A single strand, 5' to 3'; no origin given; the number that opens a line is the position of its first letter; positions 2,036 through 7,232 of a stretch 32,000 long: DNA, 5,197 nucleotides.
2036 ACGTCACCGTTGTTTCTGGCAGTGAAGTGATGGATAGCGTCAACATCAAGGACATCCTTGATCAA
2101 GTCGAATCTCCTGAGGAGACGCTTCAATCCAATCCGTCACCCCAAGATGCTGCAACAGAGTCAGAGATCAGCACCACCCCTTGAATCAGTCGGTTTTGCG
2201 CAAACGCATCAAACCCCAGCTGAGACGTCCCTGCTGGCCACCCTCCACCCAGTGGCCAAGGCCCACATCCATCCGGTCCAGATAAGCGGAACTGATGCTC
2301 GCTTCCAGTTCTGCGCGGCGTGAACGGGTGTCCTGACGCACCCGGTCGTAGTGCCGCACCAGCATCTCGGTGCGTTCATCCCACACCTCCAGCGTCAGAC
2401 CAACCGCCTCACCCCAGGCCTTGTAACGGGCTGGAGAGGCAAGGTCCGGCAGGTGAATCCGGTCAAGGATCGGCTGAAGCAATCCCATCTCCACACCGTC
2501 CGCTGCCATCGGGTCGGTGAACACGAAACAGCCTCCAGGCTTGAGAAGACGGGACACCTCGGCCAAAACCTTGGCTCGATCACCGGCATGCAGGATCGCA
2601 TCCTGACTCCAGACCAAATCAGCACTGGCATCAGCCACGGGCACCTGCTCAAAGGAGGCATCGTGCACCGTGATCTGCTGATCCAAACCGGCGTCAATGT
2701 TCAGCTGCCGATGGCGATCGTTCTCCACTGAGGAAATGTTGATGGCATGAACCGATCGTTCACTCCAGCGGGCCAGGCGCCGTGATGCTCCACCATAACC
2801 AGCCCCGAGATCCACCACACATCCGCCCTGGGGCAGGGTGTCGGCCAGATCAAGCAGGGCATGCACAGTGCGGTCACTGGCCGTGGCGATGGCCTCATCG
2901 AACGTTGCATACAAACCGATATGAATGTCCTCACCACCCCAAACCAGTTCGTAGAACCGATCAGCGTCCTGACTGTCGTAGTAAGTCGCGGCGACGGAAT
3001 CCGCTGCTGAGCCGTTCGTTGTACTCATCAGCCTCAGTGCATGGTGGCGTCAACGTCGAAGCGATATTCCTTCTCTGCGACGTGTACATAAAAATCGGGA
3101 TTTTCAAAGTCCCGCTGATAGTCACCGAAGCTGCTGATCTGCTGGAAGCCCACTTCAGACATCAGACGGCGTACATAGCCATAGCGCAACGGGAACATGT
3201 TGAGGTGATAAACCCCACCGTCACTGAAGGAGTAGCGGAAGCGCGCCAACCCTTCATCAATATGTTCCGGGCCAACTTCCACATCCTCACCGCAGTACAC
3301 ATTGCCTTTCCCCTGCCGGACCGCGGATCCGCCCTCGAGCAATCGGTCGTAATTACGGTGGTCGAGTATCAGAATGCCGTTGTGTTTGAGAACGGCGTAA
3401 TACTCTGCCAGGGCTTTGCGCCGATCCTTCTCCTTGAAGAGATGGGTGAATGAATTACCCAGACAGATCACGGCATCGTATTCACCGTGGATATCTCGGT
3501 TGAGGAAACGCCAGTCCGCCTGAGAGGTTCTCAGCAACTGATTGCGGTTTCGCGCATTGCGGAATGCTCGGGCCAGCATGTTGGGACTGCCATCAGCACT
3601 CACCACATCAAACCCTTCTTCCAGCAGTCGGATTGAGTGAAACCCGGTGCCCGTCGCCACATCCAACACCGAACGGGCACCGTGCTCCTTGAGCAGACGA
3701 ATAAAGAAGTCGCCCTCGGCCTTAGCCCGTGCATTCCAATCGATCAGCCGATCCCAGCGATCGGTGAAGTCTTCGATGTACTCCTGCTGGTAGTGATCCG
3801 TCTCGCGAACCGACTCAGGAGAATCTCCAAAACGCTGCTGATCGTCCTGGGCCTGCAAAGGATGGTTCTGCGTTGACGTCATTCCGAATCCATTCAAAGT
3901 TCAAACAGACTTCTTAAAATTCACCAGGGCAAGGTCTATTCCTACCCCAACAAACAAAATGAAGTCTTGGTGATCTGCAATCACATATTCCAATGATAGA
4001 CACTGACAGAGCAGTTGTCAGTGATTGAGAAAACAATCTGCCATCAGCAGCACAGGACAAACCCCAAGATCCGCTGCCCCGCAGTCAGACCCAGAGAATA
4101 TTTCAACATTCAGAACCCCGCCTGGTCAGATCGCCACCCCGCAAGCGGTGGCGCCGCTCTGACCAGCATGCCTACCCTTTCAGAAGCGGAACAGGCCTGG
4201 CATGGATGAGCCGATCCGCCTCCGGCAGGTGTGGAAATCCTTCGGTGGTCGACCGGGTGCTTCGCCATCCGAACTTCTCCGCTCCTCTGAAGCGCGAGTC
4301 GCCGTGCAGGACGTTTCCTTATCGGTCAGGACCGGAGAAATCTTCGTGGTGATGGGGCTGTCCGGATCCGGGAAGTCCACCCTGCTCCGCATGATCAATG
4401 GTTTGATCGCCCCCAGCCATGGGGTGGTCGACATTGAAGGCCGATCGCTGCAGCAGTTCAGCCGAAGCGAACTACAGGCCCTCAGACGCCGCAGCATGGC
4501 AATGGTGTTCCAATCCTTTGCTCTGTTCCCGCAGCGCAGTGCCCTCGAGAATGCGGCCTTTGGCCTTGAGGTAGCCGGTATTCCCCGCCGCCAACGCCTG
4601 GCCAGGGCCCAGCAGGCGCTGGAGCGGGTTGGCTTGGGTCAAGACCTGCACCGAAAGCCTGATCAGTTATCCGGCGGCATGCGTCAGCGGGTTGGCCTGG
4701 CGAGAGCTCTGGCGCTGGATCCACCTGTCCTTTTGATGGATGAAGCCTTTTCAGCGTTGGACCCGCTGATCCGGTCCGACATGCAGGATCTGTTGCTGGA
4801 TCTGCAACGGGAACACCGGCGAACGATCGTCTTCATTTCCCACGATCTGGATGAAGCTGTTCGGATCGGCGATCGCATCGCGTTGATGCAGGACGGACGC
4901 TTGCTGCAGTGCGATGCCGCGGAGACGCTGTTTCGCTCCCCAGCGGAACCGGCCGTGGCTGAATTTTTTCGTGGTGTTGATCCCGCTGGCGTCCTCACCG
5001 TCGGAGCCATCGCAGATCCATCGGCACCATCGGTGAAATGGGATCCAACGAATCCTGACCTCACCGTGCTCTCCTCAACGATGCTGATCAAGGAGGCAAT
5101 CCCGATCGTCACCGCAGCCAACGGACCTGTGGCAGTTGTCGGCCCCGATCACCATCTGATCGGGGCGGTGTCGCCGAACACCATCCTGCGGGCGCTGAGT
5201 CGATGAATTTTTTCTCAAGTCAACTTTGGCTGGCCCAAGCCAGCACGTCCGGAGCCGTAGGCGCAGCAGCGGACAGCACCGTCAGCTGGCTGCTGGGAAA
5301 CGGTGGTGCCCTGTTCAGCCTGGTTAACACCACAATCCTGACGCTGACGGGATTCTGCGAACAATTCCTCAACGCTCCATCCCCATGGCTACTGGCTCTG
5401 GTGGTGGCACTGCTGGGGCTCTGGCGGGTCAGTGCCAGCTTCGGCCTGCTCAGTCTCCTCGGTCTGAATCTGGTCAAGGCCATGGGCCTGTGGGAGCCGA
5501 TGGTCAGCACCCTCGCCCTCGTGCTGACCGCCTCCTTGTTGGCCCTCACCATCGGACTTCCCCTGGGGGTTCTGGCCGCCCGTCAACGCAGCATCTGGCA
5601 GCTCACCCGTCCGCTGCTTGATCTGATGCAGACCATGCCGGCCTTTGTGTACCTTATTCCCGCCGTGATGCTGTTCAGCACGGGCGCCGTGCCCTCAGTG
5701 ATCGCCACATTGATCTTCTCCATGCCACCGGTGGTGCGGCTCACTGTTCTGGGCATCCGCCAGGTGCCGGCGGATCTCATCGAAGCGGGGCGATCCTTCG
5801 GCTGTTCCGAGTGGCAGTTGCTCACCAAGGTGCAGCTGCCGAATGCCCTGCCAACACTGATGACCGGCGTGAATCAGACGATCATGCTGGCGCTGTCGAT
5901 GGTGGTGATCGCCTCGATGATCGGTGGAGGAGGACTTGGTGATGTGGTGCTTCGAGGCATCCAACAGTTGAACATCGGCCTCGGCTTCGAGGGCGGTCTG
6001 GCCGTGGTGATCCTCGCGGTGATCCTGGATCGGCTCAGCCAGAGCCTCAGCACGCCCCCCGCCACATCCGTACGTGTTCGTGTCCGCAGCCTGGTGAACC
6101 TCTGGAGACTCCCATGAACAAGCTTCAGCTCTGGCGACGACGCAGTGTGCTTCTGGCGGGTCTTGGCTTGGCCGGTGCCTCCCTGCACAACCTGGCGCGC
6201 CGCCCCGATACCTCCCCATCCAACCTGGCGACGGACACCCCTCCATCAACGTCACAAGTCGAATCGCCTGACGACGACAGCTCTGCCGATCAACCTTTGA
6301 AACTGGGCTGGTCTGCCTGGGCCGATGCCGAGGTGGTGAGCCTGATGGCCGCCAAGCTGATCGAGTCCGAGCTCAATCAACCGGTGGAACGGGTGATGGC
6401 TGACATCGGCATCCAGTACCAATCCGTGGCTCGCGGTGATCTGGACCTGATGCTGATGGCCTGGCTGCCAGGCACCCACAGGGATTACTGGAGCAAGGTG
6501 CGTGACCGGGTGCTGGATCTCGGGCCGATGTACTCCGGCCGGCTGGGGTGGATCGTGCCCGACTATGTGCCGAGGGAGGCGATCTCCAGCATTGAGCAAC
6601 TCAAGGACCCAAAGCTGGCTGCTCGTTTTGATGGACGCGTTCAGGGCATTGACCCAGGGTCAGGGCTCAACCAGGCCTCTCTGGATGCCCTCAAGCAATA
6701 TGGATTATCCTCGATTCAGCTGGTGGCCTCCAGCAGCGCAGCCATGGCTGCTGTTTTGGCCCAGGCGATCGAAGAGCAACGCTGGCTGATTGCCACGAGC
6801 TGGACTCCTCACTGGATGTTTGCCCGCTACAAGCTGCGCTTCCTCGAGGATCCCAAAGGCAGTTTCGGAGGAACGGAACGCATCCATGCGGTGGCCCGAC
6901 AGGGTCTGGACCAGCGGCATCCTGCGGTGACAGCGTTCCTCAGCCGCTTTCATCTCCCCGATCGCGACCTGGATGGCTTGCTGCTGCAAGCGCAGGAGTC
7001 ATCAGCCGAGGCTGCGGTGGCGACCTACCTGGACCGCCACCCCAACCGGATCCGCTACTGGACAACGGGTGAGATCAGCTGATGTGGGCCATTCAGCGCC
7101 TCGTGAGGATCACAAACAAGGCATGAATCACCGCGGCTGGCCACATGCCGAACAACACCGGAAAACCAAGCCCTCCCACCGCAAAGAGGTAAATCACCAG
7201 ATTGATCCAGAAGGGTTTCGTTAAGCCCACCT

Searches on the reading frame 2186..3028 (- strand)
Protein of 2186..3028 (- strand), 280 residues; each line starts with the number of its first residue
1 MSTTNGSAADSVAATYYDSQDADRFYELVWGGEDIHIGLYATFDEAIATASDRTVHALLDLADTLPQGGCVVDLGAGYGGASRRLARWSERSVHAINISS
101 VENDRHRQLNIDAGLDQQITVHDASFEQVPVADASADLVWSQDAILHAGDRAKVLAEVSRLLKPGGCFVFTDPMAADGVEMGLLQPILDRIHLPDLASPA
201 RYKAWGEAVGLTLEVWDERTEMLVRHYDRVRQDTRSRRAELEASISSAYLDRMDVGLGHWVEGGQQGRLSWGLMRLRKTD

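Call 82: search_protein_families(library=pfam, proteins=[window:2186-3028:-], max_evalue=0.00001)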
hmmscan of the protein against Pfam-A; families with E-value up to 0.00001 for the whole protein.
window:2186-3028:- (280 aa): 6 families
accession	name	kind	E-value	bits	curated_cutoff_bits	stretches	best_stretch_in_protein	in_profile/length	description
PF08241.18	Methyltransf_11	-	8e-18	65.3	21.2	1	72-170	1-95/95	Methyltransferase domain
PF13649.12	Methyltransf_25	-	1.2e-15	58.4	27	1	71-166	1-97/97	Methyltransferase domain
PF13847.12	Methyltransf_31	-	3.1e-12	46.8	27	1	71-174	7-113/145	Methyltransferase domain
PF13489.12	Methyltransf_23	-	4.6e-10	39.9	27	1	56-212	11-160/164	Methyltransferase domain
PF08242.18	Methyltransf_12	-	4.8e-09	37.3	30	1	72-168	1-98/98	Methyltransferase domain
PF02353.26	CMAS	-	4.2e-06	26.7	27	1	17-170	14-164/273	Mycolic acid cyclopropane synthetase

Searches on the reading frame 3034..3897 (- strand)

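Call 82: search_protein_families(library=pfam, proteins=[window:3034-3897:-], max_evalue=0.00001)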
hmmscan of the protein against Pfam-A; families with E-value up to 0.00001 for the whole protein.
window:3034-3897:- (287 aa): 5 families
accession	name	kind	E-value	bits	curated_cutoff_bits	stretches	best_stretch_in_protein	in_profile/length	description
PF13649.12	Methyltransf_25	-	3e-16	60.3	27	1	77-174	1-97/97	Methyltransferase domain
PF08241.18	Methyltransf_11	-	8.8e-12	46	21.2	1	78-178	1-95/95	Methyltransferase domain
PF08242.18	Methyltransf_12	-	1.5e-10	42.1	30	1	78-176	1-98/98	Methyltransferase domain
PF13847.12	Methyltransf_31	-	8.9e-08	32.4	27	1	73-182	3-113/145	Methyltransferase domain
PF13489.12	Methyltransf_23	-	2.2e-06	27.9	27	1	64-254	12-162/164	Methyltransferase domain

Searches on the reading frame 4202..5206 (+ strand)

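Call 82: search_protein_families(library=pfam, proteins=[window:4202-5206:+], max_evalue=0.00001)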
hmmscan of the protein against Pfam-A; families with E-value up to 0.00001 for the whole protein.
window:4202-5206:+ (334 aa): 1 family
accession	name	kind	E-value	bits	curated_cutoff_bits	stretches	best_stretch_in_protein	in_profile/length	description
PF00005.33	ABC_tran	-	1.1e-34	120.4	25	1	36-183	2-136/137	ABC transporter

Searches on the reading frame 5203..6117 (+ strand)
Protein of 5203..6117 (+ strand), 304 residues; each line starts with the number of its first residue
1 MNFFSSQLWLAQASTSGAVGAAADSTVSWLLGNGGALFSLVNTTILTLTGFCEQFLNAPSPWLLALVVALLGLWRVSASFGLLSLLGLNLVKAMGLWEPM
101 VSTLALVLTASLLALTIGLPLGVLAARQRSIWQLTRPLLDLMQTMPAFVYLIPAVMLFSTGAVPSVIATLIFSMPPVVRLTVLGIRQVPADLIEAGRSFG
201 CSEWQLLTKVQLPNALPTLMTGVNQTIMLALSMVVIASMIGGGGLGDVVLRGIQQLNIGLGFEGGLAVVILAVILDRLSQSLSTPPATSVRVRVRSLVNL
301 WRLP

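Call 82: search_protein_families(library=pfam, proteins=[window:5203-6117:+], max_evalue=0.00001)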
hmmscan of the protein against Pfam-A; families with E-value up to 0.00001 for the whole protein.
window:5203-6117:+ (304 aa): 1 family
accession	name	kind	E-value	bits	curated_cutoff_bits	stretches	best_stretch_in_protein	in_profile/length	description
PF00528.27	BPD_transp_1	-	2.8e-29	102.6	26.4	1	118-278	1-174/184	Binding-protein-dependent transport system inner membrane component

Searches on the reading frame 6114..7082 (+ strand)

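Call 82: search_protein_families(library=pfam, proteins=[window:6114-7082:+], max_evalue=0.00001)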
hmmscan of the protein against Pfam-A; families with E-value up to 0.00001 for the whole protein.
window:6114-7082:+ (322 aa): 1 family
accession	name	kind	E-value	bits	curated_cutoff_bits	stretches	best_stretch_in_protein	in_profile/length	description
PF04069.17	OpuAC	-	4.8e-64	216.9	21.2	1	61-306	2-255/257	Substrate binding domain of ABC-type glycine betaine transport system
